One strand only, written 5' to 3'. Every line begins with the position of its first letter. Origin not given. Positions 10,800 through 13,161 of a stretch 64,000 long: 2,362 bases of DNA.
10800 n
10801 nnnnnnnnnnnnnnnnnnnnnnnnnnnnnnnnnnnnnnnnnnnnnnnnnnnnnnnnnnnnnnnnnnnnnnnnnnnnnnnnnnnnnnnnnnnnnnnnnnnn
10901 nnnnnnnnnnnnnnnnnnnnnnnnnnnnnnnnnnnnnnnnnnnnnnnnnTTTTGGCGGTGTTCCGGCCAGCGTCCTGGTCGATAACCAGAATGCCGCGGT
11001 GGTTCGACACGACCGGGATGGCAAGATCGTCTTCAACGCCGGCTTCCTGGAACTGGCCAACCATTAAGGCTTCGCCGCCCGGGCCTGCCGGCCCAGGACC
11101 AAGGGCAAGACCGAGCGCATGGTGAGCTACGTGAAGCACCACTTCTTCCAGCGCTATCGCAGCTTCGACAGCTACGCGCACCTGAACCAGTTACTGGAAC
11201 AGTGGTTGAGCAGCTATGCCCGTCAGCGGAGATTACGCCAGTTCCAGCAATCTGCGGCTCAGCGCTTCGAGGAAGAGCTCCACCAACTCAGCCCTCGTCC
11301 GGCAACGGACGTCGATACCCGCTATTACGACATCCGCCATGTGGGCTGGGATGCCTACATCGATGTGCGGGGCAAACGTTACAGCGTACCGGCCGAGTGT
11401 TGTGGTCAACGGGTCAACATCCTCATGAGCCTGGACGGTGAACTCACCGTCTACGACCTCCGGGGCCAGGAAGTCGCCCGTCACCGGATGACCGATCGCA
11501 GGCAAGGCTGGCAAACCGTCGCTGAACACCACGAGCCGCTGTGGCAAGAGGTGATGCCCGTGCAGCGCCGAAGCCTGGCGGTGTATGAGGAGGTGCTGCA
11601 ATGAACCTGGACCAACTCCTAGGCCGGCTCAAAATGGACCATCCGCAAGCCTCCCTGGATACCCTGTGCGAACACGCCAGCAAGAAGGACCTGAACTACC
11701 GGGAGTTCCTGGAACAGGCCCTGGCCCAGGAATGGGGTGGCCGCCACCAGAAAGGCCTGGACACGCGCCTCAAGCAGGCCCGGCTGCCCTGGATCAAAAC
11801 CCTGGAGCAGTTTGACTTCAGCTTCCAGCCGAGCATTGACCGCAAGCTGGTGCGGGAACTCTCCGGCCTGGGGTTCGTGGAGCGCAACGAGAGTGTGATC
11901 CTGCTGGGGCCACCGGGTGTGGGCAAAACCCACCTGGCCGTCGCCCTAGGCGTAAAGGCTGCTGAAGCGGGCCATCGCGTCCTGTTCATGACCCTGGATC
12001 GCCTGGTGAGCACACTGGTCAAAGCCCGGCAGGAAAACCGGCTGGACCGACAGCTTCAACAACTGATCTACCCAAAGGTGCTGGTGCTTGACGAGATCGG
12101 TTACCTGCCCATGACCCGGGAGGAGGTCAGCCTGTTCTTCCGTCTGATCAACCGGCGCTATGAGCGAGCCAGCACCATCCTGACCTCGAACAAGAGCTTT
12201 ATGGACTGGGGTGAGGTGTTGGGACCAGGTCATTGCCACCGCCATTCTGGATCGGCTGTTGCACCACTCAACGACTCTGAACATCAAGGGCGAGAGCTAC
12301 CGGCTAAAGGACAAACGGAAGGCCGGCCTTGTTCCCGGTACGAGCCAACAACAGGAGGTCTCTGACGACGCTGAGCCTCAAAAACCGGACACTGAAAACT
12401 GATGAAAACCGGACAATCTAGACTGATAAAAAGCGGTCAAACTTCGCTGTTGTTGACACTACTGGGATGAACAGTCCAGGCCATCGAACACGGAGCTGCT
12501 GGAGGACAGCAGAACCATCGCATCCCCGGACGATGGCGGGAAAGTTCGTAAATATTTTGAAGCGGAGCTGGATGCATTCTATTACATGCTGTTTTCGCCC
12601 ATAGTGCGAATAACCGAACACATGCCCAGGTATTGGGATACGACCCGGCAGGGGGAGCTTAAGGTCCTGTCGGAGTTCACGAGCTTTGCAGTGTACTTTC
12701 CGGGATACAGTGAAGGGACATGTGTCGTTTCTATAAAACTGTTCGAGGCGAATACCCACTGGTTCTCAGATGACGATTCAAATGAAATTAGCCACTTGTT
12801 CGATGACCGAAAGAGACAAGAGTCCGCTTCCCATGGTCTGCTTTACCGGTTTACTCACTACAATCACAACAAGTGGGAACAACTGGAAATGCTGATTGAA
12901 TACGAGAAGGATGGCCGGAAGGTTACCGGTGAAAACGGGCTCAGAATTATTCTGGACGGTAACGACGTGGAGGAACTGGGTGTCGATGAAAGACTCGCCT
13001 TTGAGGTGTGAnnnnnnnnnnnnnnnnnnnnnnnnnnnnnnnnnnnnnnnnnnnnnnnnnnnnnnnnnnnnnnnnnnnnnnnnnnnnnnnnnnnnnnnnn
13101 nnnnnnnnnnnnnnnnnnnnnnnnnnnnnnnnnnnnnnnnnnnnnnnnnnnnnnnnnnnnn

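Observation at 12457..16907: Tandem four-copy array of family-B membrane proteins, each preceded by the last about 35 codons of the upstream truncated gene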

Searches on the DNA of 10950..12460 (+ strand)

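Call 75: search_dna_similar(query=window:10950-12460:+, collection=plasmids, mode=near, max_rows=8)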
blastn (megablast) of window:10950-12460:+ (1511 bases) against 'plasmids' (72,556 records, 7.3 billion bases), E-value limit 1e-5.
No match.

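Call 76: search_dna_similar(query=window:11100-12460:+, collection=plasmids, mode=distant, max_rows=8)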
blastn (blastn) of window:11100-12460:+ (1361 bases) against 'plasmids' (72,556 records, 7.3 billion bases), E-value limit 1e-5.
Records with a match: 2920; places in all: 3368; records where one place covers at least 80% of the query: 661.
Best place of each record, by identity: 80-90% 7; 60-80% 2913.
By first word of the organism name: Klebsiella 1356; Escherichia 753; Enterobacter 150; Citrobacter 114; Burkholderia 93; Yersinia 76; Salmonella 63; Shigella 41; Streptomyces 37; Ralstonia 25; and 68 more.
By predicted mobility (MOB-suite, as given by PLSDB): conjugative 2025; mobilizable 458; non-mobilizable 437.
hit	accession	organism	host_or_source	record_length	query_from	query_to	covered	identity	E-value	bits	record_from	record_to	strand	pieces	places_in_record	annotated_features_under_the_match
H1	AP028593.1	Serratia marcescens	-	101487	1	1228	90%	72.2%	9e-180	637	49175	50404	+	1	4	istB: ATPase AAA | istA: IS21 family transposase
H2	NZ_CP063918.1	Klebsiella variicola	Human fecal samples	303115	1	1228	90%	71.7%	2e-169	604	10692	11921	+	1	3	istB: IS21-like element helper ATPase IstB | istA: IS21 family transposase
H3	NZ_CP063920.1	Klebsiella pneumoniae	Human fecal samples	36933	1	1228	90%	71.6%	3e-167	596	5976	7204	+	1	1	istA: IS21 family transposase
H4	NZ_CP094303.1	Edwardsiella anguillarum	-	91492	1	1228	90%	71.1%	4e-159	569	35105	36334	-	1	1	istB: IS21-like element helper ATPase IstB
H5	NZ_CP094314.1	Edwardsiella anguillarum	-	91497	1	1228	90%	71.1%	4e-159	569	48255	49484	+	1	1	istB: IS21-like element helper ATPase IstB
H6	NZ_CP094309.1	Edwardsiella anguillarum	-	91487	1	1228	90%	71.1%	4e-159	569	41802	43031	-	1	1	istB: IS21-like element helper ATPase IstB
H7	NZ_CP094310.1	Edwardsiella anguillarum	-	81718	1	1228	90%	71.1%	4e-159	569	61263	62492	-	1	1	istB: IS21-like element helper ATPase IstB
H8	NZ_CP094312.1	Edwardsiella anguillarum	-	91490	1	1228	90%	71.1%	4e-159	569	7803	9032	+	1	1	istB: IS21-like element helper ATPase IstB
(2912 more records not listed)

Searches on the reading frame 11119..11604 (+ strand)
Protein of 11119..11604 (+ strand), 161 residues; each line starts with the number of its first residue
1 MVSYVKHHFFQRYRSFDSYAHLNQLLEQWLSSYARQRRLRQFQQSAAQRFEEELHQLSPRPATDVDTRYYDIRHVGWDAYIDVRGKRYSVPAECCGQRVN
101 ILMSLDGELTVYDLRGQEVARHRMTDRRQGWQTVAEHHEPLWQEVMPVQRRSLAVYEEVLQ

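Call 6: search_protein_families(library=pfam, proteins=[window:11119-11604:+], max_evalue=0.01)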
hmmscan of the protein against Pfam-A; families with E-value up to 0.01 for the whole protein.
window:11119-11604:+ (161 aa): 1 family
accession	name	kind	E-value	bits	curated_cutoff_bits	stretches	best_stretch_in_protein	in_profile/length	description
PF22483.2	Mu-transpos_C_2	-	2.6e-13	49.9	27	1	61-132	2-71/73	Mu transposase, C-terminal domain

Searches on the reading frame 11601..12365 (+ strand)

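Call 6: search_protein_families(library=pfam, proteins=[window:11601-12365:+], max_evalue=0.01)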
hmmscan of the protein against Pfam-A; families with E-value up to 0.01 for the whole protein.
window:11601-12365:+ (254 aa): 16 families
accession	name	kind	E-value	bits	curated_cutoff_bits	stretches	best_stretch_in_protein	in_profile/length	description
PF01695.23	IstB_IS21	-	2.2e-65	220.9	24.1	1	7-208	3-204/238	IstB-like ATP binding protein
PF00308.24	Bac_DnaA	-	1.1e-09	39.1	23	1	98-196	36-137/162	Bacterial DnaA ATPAse domain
PF00004.35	AAA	-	9.9e-07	29.7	21.2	1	99-173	1-73/131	ATPase family associated with various cellular activities (AAA)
PF13173.12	AAA_14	-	5.8e-06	26.8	27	1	96-193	2-94/129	AAA domain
PF20720.3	nSTAND3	-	1.5e-05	25.2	27.2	1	93-130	14-51/155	Novel STAND NTPase 3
PF13481.12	AAA_25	-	5e-05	23.5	27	1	89-129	27-65/195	AAA domain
PF02562.22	PhoH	-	0.00015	21.7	27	1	93-124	16-47/205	PhoH-like protein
PF13401.12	AAA_22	-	0.00026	21.7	27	0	97-133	6-42/130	AAA domain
PF06745.19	ATPase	-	0.00056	19.8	26.6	1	91-155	15-77/231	KaiC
PF01656.29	CbiA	-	0.00079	19.8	25.4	1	106-130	9-33/125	CobQ/CobB/MinD/ParA nucleotide binding domain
PF13191.12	AAA_16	-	0.00091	20.2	32.6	1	97-152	25-82/167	AAA ATPase domain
PF05496.18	RuvB_N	-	0.0017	18.6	27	1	96-176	33-103/159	Holliday junction DNA helicase RuvB P-loop domain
PF02374.21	ArsA_ATPase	-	0.003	17.2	24.3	1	99-133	4-38/305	Anion-transporting ATPase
PF13238.12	AAA_18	-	0.0032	18.3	29.4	1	99-151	1-62/128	AAA domain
PF13614.12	AAA_31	-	0.0049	17.3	27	1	106-157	12-64/177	AAA domain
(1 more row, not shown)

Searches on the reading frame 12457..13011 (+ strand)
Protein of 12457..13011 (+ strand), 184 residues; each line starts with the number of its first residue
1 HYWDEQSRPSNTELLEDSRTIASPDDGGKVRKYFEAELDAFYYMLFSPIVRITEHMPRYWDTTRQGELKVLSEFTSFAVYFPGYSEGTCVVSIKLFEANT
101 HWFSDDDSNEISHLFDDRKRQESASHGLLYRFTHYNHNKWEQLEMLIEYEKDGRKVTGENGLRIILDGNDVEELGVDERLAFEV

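Call 10: search_protein_families(library=ncbifam, proteins=[window:12457-13011:+], max_evalue=0.01)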
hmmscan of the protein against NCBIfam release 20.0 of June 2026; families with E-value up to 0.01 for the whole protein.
window:12457-13011:+ (184 aa): 0 families

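Call 11: find_homologous_proteins(query=window:12457-13008:+, max_evalue=0.001)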
Query window:12457-13008:+ (184 aa): 11 proteins with E <= 0.001 among 38 candidates.
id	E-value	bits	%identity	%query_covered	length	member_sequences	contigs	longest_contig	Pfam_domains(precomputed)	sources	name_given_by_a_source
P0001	7.9e-89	315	74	99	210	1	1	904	-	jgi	-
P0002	5.8e-83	295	73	99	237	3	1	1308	-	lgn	-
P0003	6.5e-81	289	71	99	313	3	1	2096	-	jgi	-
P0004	3.1e-70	254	61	100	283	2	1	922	-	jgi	-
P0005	4.8e-65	237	77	77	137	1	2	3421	-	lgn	-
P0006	5.1e-64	234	68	84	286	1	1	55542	-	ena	-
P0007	1.8e-53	199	61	80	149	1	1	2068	-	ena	-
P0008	2.1e-53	199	63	77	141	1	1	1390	-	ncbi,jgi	-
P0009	7.7e-47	178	75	58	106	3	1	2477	-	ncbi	-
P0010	1.7e-43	167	60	70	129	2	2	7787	-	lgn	-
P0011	5.4e-11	61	83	23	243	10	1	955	PF13511.12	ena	-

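Call 16: find_encoding_contigs(protein=P0006, flank=10000, max_places=3)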
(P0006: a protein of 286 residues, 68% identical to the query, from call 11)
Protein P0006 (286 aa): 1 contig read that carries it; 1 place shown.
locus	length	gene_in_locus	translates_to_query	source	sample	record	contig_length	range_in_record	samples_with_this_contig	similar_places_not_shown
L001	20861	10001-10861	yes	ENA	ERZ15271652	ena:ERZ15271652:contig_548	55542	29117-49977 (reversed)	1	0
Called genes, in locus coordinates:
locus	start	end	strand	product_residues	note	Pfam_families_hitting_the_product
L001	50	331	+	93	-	PF18381:YcaO_C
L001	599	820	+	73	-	-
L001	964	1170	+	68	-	PF16654:DAPDH_C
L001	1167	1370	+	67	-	PF16654:DAPDH_C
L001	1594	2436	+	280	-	PF00581:Rhodanese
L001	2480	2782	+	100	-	PF03692:CxxCxxCC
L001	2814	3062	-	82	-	PF00076:RRM_1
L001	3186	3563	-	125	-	PF00165:HTH_AraC (weak), PF12833:HTH_18, PF00165:HTH_AraC (weak)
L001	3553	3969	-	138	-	PF02311:AraC_binding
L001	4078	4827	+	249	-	PF00892:EamA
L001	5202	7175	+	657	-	PF05954:Phage_GPD, PF04717:Phage_base_V, PF22178:Gp5_trimer_C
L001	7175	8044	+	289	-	PF13503:DUF4123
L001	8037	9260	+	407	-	PF20249:VasX_N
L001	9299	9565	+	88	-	-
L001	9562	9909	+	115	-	-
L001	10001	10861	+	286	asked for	-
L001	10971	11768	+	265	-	-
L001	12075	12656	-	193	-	PF02632:BioY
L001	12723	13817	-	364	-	PF13453:Zn_ribbon_TFIIB (weak), PF01694:Rhomboid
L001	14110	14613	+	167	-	PF01594:AI-2E_transport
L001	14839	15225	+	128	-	PF01594:AI-2E_transport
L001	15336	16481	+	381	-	PF08240:ADH_N, PF00107:ADH_zinc_N, PF13602:ADH_zinc_N_2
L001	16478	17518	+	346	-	PF05544:Pro_racemase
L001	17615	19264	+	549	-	PF00501:AMP-binding, PF13193:AMP-binding_C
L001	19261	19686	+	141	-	PF03061:4HBT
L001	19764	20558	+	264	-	PF02463:SMC_N (weak), PF00005:ABC_tran, PF13304:AAA_21 (faint), PF12399:BCA_ABC_TP_C (weak)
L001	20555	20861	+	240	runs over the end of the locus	PF02463:SMC_N (faint), PF00005:ABC_tran, PF13304:AAA_21 (faint)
